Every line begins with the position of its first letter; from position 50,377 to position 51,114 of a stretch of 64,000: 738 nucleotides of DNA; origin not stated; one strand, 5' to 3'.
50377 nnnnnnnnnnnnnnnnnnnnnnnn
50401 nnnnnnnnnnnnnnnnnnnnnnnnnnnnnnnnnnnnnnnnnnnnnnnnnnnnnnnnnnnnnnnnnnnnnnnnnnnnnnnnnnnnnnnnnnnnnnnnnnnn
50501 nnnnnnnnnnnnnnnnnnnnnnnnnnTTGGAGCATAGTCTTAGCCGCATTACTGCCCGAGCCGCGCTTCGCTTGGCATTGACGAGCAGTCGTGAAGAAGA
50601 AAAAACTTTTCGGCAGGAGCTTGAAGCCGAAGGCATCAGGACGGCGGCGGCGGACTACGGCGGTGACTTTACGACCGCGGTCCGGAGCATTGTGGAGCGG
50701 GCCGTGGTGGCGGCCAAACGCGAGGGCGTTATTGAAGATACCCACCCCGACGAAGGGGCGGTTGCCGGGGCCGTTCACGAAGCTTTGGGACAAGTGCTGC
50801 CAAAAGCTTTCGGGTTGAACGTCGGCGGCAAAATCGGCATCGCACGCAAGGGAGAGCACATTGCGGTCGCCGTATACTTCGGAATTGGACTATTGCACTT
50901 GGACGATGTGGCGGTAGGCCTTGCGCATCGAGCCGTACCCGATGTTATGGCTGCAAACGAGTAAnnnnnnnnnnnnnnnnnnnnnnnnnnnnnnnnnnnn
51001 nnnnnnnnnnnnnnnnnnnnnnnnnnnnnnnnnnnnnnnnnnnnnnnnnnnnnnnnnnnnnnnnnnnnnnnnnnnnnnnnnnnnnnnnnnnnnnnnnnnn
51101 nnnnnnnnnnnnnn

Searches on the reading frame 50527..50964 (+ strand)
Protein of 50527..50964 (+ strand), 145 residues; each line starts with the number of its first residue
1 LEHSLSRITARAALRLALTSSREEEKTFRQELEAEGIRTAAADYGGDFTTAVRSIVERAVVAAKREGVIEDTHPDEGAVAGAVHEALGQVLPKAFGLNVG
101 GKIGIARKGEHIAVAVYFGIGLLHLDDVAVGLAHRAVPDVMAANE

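Call 5: search_protein_families(library=pfam, proteins=[window:50527-50964:+])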
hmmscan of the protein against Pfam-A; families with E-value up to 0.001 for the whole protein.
window:50527-50964:+ (145 aa): 1 family
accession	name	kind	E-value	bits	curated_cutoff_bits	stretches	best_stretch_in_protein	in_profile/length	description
PF09021.16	HutP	-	2.7e-48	163.9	25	1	10-135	2-128/128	HutP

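Call 9: find_related_loci(query=window:50527-50964:+, collection=genome_contigs, flank=4000)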
Query window:50527-50964:+ (145 aa) in genome_contigs; peptide patterns used: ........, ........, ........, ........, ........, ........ (x = any residue, [..] = any of these).
516 stretches matched a pattern; 43 encode a relative of the query (tblastn E <= 1e-3); 43 distinct loci.
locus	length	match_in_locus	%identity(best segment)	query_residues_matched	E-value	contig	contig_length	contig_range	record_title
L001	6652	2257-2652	69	6-137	7e-59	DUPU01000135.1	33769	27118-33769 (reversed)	MAG TPA_asm: Clostridia bacterium isolate AS08sgBPME_346 198572_AS08, whole genome shotgun sequence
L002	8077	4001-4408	68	3-138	6e-58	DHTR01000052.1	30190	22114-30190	MAG TPA_asm: Pelotomaculum sp. UBA5255 UBA5255_contig_8444, whole genome shotgun sequence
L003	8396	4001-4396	66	6-137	2e-57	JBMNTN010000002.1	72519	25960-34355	MAG: Bacillota bacterium isolate SBF912SR2HQ0018 scaffold_1472_c1, whole genome shotgun sequence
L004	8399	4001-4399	67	6-138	2e-57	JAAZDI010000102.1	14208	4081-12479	MAG: Syntrophomonadaceae bacterium isolate AS09scLD_122 109816_AS09, whole genome shotgun sequence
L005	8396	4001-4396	66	6-137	5e-57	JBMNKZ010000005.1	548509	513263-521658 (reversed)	MAG: Bacillota bacterium isolate SBF912LR0HQ0055 contig_39664, whole genome shotgun sequence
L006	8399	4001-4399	67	6-138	9e-57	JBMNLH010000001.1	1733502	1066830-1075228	MAG: Bacillota bacterium isolate SBF912LR0HQ0223 contig_25203, whole genome shotgun sequence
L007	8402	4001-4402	65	6-138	3e-56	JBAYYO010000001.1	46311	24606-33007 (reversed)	MAG: Syntrophomonas sp. isolate SO_2017_CLC_29 scaffold_676_c1_PH3_2017, whole genome shotgun sequence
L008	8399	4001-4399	65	6-138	8e-56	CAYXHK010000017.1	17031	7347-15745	MAG TPA_asm: uncultured Syntrophomonadaceae bacterium isolate SRP192927_co5_682 genome assembly, contig: NODE_4609_lengt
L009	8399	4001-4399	64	6-138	2e-55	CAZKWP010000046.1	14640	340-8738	MAG TPA_asm: uncultured Syntrophomonadaceae bacterium isolate SRP192927_co3_537 genome assembly, contig: NODE_9547_lengt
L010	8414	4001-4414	62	1-138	3e-55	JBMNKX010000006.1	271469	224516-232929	MAG: Bacillota bacterium isolate SBF912LR0HQ0172 contig_60979, whole genome shotgun sequence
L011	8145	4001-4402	65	6-138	3e-55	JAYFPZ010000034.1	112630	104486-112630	MAG: Syntrophomonadaceae bacterium isolate CA_145 c_CA_000000000878, whole genome shotgun sequence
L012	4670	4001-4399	65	6-137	3e-55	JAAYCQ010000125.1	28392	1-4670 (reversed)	MAG: Syntrophomonadaceae bacterium isolate AS06rmzACSIP_469 276189_AS06, whole genome shotgun sequence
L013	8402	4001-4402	65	6-138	9e-55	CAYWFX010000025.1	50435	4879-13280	MAG TPA_asm: uncultured Syntrophomonas sp. isolate SRP302447_co4_189 genome assembly, contig: NODE_1967_length_50435_cov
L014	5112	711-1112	65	6-138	1e-54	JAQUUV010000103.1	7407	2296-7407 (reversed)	MAG: Syntrophomonas sp. isolate STD2_151 NODE_41347_length_7407_cov_11.784066_Sandtown_D2, whole genome shotgun sequence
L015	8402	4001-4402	64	6-138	1e-54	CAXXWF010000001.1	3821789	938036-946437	MAG: Syntrophomonadaceae bacterium isolate 510d5e25-0d66-4dd2-8cb2-8a0e7e1720a4 genome assembly, contig: contig_1, whole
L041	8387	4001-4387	59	9-137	2e-40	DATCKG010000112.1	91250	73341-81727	MAG TPA_asm: Symbiobacteriaceae bacterium isolate SMAG_U7090 k141_61409, whole genome shotgun sequence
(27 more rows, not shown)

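Call 10: find_homologous_proteins(query=window:50527-50964:+)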
Query window:50527-50964:+ (145 aa): 5986 proteins with E <= 0.001 among 6280 candidates; the best 120 are listed.
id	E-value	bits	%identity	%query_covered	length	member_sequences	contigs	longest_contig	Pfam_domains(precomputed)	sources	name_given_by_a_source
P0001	9.2e-77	273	92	99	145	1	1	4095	PF09021.17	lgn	-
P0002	4.6e-72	258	91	94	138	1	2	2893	PF09021.17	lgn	-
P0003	3.9e-61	223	83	83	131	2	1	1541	PF09021.17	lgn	-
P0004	1.4e-59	218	88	85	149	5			PF09021.17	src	-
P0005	2.2e-57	211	75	97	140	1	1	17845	PF09021.17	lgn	-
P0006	3.6e-57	210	73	97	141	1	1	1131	PF09021.17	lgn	-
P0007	4.1e-57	210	72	96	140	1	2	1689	PF09021.17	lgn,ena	-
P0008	9.4e-56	206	71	97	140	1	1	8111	PF09021.17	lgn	-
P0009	3.2e-55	204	77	91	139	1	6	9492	PF09021.17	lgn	-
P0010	6.7e-54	200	71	94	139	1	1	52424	PF09021.17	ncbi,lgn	-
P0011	6.9e-54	199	71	94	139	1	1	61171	PF09021.17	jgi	-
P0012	2.4e-53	198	71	92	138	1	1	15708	PF09021.17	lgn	-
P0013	2.6e-53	198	71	96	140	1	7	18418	PF09021.17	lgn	-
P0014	3.4e-53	197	71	94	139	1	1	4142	PF09021.17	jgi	-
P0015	3.6e-53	197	71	92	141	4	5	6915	PF09021.17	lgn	-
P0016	4.2e-53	197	69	95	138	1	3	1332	PF09021.17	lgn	-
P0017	6.8e-53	196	69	91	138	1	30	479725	PF09021.17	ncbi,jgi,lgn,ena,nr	ncbi:MAG: HutP family protein [Bacillota bacterium]|jgi:hypothetical protein|nr:hut operon positive 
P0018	7.3e-53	196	68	95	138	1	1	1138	PF09021.17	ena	-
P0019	7.8e-53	196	69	93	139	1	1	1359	PF09021.17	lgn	-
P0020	8.4e-53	196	71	94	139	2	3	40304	PF09021.17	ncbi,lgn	-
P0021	8.5e-53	196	70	92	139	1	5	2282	PF09021.17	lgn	-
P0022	8.8e-53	196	68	91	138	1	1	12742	PF09021.17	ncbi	-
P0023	8.9e-53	196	68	99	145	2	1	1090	PF09021.17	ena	-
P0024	9.2e-53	196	70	92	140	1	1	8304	PF09021.17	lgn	-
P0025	9.8e-53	196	69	94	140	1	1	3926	PF09021.17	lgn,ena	-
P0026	1.1e-52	196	67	91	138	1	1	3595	PF09021.17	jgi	jgi:hypothetical protein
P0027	1.2e-52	195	70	93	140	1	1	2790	PF09021.17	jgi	-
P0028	1.4e-52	195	69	92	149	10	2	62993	PF09021.17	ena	-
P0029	1.9e-52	195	70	92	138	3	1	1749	PF09021.17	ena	-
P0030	2.7e-52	194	69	91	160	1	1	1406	PF09021.17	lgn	-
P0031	3.0e-52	194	65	96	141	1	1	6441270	PF09021.17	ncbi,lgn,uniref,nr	ncbi:HutP family protein [Candidatus Formimonas warabiya]|uniref:Hut operon positive regulatory prot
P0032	3.2e-52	194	68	91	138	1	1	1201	PF09021.17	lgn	-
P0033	3.4e-52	194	69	92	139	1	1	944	PF09021.17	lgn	-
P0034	3.5e-52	194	70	92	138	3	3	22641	PF09021.17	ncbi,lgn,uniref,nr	ncbi:HutP family protein [Thermincola ferriacetica]|uniref:Hut operon positive regulatory protein n=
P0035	3.7e-52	194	68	91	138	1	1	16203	PF09021.17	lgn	-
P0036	3.9e-52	194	64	96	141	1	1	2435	PF09021.17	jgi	-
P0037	3.9e-52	194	71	91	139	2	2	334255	PF09021.17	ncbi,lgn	-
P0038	4.2e-52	194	65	94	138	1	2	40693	PF09021.17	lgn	-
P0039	5.6e-52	193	68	94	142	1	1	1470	PF09021.17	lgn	-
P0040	6.3e-52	193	68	94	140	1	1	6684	PF09021.17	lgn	-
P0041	6.3e-52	193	67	91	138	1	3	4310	PF09021.17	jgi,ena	-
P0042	6.7e-52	193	68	94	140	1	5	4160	PF09021.17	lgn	-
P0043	7.2e-52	193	68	94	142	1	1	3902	PF09021.17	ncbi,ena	-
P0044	7.2e-52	193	68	92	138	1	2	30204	PF09021.17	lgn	-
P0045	7.3e-52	193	68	94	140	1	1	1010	PF09021.17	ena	-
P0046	7.7e-52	193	70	92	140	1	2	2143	PF09021.17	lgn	-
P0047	7.9e-52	193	64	94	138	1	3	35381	PF09021.17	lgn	-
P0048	7.9e-52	193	66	97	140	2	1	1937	PF09021.17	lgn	-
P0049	1.1e-51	192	69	94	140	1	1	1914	PF09021.17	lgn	-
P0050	1.2e-51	192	68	92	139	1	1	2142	PF09021.17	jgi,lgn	jgi:hypothetical protein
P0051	1.3e-51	192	65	92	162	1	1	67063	PF09021.17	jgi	-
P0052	1.5e-51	192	66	94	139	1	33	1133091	PF09021.17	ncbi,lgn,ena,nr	ncbi:MAG TPA: HutP family protein [Bacillota bacterium]|nr:HutP family protein [Peptococcaceae bacte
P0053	1.5e-51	192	69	91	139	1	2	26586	PF09021.17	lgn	-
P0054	1.6e-51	192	69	94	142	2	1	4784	PF09021.17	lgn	-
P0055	1.8e-51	192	68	92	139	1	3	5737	PF09021.17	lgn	-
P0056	2.0e-51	192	67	92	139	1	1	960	PF09021.17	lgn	-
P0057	2.0e-51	192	67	92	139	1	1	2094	PF09021.17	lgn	-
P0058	2.1e-51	191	70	91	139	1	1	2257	PF09021.17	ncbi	-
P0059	2.2e-51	191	69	92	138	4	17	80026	PF09021.17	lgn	-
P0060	2.3e-51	191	64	95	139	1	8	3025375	PF09021.17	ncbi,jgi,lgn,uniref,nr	ncbi:MAG: hut operon positive regulator HutP [Pelotomaculum sp.]|uniref:Hut operon positive regulato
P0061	2.3e-51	191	66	94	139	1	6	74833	PF09021.17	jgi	-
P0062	2.8e-51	191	67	95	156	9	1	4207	PF09021.17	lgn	-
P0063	2.9e-51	191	67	93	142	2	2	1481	PF09021.17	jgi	jgi:hypothetical protein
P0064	3.0e-51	191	65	95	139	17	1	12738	PF09021.17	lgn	-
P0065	3.1e-51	191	65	91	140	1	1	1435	PF09021.17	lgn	-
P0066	3.1e-51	191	68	92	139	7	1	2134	PF09021.17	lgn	-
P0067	3.2e-51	191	67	94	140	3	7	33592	PF09021.17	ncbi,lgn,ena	-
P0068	3.3e-51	191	69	94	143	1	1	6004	PF09021.17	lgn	-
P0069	3.4e-51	191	67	96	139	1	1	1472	PF09021.17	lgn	-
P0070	3.4e-51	191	69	90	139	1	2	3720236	PF09021.17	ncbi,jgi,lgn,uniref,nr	ncbi:HutP family protein [Metallumcola ferriviriculae]|uniref:Hut operon positive regulatory protein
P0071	3.6e-51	191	69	95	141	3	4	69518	PF09021.17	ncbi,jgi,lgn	ncbi:MAG: HutP family protein [bacterium]|jgi:hypothetical protein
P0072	3.7e-51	191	68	92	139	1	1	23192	PF09021.17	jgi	-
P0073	3.7e-51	191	67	91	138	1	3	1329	PF09021.17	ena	-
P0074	3.9e-51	191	68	92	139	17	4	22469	PF09021.17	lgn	-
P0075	4.0e-51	191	68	91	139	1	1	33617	PF09021.17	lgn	-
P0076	4.1e-51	191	68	94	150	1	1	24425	PF09021.17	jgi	jgi:hypothetical protein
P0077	4.2e-51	190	65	95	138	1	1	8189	PF09021.17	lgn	-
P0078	4.3e-51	190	68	92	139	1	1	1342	PF09021.17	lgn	-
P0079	4.3e-51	190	66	92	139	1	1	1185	PF09021.17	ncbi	-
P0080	4.4e-51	190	68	92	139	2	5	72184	PF09021.17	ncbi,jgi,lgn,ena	-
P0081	4.6e-51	190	68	94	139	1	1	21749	PF09021.17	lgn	-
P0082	4.9e-51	190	66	91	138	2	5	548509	PF09021.17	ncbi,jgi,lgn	ncbi:MAG: HutP family protein [Bacillota bacterium]|jgi:hypothetical protein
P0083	5.2e-51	190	68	92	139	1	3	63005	PF09021.17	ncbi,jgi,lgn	-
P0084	5.9e-51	190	66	91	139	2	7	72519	PF09021.17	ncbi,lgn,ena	ncbi:MAG: HutP family protein [Bacillota bacterium]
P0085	5.9e-51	190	64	91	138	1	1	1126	PF09021.17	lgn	-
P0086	5.9e-51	190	67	94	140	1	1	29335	PF09021.17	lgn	-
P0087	6.3e-51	190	68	94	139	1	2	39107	PF09021.17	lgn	-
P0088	6.7e-51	190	65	92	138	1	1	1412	PF09021.17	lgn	-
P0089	6.9e-51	190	66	92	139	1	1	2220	PF09021.17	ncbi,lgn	-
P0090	7.1e-51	190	67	92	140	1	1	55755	PF09021.17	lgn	-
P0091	7.6e-51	190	68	92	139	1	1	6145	PF09021.17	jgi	-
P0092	7.8e-51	190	65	92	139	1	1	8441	PF09021.17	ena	-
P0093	8.2e-51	190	66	92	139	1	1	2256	PF09021.17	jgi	-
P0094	8.7e-51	189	66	94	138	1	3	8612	PF09021.17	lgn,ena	-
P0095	8.7e-51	189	66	92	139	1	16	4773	PF09021.17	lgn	-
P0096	9.1e-51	189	65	94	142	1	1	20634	PF09021.17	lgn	-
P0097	9.2e-51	189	66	94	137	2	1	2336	PF09021.17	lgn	-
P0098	9.8e-51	189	69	92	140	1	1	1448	PF09021.17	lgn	-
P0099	1.0e-50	189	67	92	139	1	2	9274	PF09021.17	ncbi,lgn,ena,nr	ncbi:MAG: HutP family protein [Desulfitobacterium hafniense]|nr:HutP family protein [Desulfitobacter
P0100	1.0e-50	189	67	95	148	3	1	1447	PF09021.17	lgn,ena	-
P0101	1.0e-50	189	66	95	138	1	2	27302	PF09021.17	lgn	-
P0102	1.1e-50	189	69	92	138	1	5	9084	PF09021.17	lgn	-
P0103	1.2e-50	189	69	92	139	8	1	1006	PF09021.17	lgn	-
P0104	1.2e-50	189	67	91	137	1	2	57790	PF09021.17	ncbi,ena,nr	ncbi:MAG: HutP family protein [Clostridia bacterium]|nr:HutP family protein [Clostridia bacterium]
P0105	1.2e-50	189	68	90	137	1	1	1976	PF09021.17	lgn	-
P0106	1.3e-50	189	65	92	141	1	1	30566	PF09021.17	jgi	-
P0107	1.3e-50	189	66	98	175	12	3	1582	PF09021.17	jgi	-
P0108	1.3e-50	189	66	92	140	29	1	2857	PF09021.17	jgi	-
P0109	1.4e-50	189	68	92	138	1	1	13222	PF09021.17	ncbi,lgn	-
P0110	1.4e-50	189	68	92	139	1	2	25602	PF09021.17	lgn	-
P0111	1.5e-50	189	68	91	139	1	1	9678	PF09021.17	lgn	-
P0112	1.5e-50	189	66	92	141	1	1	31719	PF09021.17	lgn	-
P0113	1.6e-50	189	66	94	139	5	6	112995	PF09021.17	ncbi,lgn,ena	-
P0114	1.6e-50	189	67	95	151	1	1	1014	PF09021.17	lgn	-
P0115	1.7e-50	189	66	94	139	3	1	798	PF09021.17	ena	-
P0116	1.7e-50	189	68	94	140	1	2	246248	PF09021.17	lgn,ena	-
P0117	1.7e-50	188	68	95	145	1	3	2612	PF09021.17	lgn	-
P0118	1.7e-50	188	68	94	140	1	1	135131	PF09021.17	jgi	-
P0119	1.8e-50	188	69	90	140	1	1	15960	PF09021.17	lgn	-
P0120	1.8e-50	188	67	94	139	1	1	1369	PF09021.17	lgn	-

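Call 18: find_encoding_contigs(protein=P0001, flank=3000, max_places=3)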
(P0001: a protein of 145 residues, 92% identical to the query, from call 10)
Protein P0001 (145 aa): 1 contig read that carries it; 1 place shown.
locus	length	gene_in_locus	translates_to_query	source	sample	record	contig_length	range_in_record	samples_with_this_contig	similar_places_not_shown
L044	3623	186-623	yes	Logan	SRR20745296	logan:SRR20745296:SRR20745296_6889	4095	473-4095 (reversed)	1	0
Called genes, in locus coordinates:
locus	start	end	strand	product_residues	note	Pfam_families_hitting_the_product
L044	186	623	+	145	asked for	PF09021:HutP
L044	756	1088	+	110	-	PF07736:CM_1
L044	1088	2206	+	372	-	PF00155:Aminotran_1_2, PF00266:Aminotran_5 (weak)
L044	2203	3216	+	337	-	PF18152:DAHP_snth_FXD, PF00793:DAHP_synth_1, PF03102:NeuB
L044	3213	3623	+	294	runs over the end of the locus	?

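Call 19: find_encoding_contigs(protein=P0005, flank=4000, max_places=3)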
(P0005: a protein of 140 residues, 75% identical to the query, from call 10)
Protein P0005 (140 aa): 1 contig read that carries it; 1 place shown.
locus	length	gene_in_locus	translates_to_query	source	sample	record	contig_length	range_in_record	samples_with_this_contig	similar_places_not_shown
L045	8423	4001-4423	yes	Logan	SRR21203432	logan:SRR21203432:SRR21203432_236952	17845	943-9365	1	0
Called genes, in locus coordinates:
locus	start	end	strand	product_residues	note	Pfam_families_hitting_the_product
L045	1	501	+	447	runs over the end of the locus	PF00278:Orn_DAP_Arg_deC, PF02784:Orn_Arg_deC_N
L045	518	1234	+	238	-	PF02616:SMC_ScpA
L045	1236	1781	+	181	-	PF04079:SMC_ScpB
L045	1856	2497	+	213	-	PF11167:DUF2953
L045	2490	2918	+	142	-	PF09579:Spore_YtfJ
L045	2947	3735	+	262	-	PF01479:S4, PF00849:PseudoU_synth_2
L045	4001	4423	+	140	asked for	PF09021:HutP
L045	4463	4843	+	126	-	PF07736:CM_1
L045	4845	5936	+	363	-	PF00155:Aminotran_1_2, PF00266:Aminotran_5 (weak)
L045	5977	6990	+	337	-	PF18152:DAHP_snth_FXD, PF00793:DAHP_synth_1, PF03102:NeuB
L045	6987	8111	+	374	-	PF01408:GFO_IDH_MocA (faint), PF03446:NAD_binding_2 (weak), PF03807:F420_oxidored (weak), PF02153:PDH_N, PF20463:PDH_C, PF01842:ACT (weak)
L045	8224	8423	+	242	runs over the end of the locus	PF02224:Cytidylate_kin, PF13189:Cytidylate_kin2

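Call 20: find_encoding_contigs(protein=P0009, flank=4000, max_places=3)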
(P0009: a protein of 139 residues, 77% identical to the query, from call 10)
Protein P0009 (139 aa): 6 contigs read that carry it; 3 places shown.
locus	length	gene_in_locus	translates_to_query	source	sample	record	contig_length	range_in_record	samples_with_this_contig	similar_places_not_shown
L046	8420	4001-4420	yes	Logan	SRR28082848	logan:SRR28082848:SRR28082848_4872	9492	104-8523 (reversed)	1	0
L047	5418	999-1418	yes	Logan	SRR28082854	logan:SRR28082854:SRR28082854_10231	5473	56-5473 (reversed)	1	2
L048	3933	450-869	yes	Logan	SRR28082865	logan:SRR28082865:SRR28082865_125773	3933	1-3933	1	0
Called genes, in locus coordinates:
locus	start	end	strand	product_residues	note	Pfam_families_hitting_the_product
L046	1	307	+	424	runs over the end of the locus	?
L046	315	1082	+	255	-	PF02616:SMC_ScpA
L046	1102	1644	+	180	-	PF04079:SMC_ScpB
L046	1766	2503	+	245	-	PF11167:DUF2953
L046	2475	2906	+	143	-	PF09579:Spore_YtfJ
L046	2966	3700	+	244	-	PF01479:S4, PF00849:PseudoU_synth_2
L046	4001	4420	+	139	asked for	PF09021:HutP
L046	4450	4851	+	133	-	PF07736:CM_1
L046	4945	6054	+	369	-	PF00155:Aminotran_1_2, PF00266:Aminotran_5 (faint)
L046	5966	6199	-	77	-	-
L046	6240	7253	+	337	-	PF18152:DAHP_snth_FXD, PF00793:DAHP_synth_1, PF03102:NeuB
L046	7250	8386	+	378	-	PF03446:NAD_binding_2 (weak), PF03807:F420_oxidored, PF02153:PDH_N, PF20463:PDH_C, PF01842:ACT (weak)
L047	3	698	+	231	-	?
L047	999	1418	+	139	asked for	PF09021:HutP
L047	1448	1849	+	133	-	PF07736:CM_1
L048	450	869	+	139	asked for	PF09021:HutP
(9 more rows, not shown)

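Call 24: find_encoding_contigs(protein=P0002, flank=3000, max_places=3)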
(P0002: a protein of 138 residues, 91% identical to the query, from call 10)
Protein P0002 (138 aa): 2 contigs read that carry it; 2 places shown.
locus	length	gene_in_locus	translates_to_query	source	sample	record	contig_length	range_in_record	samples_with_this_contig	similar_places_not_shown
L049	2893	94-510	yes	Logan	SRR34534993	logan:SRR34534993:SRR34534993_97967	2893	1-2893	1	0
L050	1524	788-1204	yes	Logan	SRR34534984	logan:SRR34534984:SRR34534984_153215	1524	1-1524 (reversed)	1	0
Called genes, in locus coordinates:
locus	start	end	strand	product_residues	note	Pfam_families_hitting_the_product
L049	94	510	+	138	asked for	PF09021:HutP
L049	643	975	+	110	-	PF07736:CM_1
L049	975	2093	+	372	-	PF00155:Aminotran_1_2, PF00266:Aminotran_5 (weak)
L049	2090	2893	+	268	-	?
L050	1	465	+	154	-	?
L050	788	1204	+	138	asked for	PF09021:HutP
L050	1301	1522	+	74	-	?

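Call 25: find_encoding_contigs(protein=P0008, flank=4000, max_places=3)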
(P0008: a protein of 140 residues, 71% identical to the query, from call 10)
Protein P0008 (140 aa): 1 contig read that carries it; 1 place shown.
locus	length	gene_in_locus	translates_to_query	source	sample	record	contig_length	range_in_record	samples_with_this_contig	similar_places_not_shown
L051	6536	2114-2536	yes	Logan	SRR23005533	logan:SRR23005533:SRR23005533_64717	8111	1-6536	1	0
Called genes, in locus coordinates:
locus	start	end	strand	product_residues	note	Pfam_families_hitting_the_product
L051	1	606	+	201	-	?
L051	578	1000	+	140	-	PF09579:Spore_YtfJ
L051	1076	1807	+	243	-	PF01479:S4, PF00849:PseudoU_synth_2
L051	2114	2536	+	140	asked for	PF09021:HutP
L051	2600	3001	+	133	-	PF07736:CM_1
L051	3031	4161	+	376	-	PF00155:Aminotran_1_2, PF00266:Aminotran_5 (weak)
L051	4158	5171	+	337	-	PF18152:DAHP_snth_FXD, PF00793:DAHP_synth_1, PF03102:NeuB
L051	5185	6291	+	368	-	PF01408:GFO_IDH_MocA (faint), PF03446:NAD_binding_2, PF03807:F420_oxidored (weak), PF10727:Rossmann-like (weak), PF02153:PDH_N, PF20463:PDH_C, PF01842:ACT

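Call 26: find_encoding_contigs(protein=P0013, flank=4000, max_places=4)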
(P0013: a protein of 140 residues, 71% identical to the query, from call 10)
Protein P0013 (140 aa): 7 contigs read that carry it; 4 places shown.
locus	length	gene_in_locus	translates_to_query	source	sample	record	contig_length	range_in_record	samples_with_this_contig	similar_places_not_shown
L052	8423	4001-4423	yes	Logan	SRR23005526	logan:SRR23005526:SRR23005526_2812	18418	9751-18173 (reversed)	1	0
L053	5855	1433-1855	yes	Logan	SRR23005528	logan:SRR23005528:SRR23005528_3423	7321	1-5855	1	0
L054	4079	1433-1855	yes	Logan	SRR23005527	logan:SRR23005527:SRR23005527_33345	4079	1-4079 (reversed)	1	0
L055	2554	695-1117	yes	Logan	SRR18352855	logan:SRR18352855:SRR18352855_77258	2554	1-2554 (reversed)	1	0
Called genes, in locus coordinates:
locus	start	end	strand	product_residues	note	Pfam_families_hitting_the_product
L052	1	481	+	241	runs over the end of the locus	?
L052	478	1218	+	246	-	PF02616:SMC_ScpA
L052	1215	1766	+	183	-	PF04079:SMC_ScpB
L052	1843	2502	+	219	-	PF11167:DUF2953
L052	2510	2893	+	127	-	PF09579:Spore_YtfJ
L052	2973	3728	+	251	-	PF01479:S4, PF00849:PseudoU_synth_2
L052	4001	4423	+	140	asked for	PF09021:HutP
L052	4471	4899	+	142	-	PF07736:CM_1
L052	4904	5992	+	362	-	PF00155:Aminotran_1_2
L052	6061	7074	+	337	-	PF18152:DAHP_snth_FXD, PF00793:DAHP_synth_1, PF03102:NeuB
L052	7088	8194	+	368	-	PF03446:NAD_binding_2 (weak), PF03807:F420_oxidored (faint), PF02153:PDH_N, PF20463:PDH_C, PF01842:ACT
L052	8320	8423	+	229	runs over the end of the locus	PF02224:Cytidylate_kin, PF13189:Cytidylate_kin2, PF13238:AAA_18 (faint)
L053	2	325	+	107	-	?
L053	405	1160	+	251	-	PF01479:S4, PF00849:PseudoU_synth_2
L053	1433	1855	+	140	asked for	PF09021:HutP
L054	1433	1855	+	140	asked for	PF09021:HutP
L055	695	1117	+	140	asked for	PF09021:HutP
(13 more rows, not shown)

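Call 27: find_encoding_contigs(protein=P0010, flank=4000, max_places=2)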
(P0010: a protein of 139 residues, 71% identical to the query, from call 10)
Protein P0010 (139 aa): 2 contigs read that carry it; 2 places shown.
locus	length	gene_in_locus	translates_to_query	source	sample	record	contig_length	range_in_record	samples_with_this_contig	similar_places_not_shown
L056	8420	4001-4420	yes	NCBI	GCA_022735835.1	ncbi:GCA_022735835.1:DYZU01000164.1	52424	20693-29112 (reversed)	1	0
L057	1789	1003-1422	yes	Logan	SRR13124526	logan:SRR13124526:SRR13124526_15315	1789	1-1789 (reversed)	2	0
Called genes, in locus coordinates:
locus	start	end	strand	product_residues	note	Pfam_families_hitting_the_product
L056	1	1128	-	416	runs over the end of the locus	PF17863:AAA_lid_2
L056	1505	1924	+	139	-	PF03788:LrgA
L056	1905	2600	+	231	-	PF04172:LrgB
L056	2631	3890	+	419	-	PF00070:Pyr_redox (faint), PF00890:FAD_binding_2 (faint), PF01262:AlaDh_PNT_C (weak), PF01266:DAO (weak), PF03486:HI0933_like, PF07992:Pyr_redox_2, PF12831:FAD_oxidored, PF22780:HI0933_like_1st, +3 more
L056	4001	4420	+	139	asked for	PF09021:HutP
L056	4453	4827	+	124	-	PF07736:CM_1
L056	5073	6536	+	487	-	PF04715:, PF00425:Chorismate_bind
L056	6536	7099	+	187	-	PF00117:GATase, PF07722:Peptidase_C26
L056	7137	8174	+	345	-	PF02885:Glycos_trans_3N, PF00591:Glycos_transf_3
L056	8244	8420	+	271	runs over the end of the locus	PF00218:IGPS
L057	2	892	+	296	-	?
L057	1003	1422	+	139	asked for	PF09021:HutP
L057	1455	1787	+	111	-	?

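Call 36: search_solved_structures(query=window:50527-50964:+, show_alignments=2, max_evalue=0.01)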
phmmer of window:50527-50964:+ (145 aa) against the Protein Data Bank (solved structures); distinct sequences matched with E-value up to 0.01: 0.
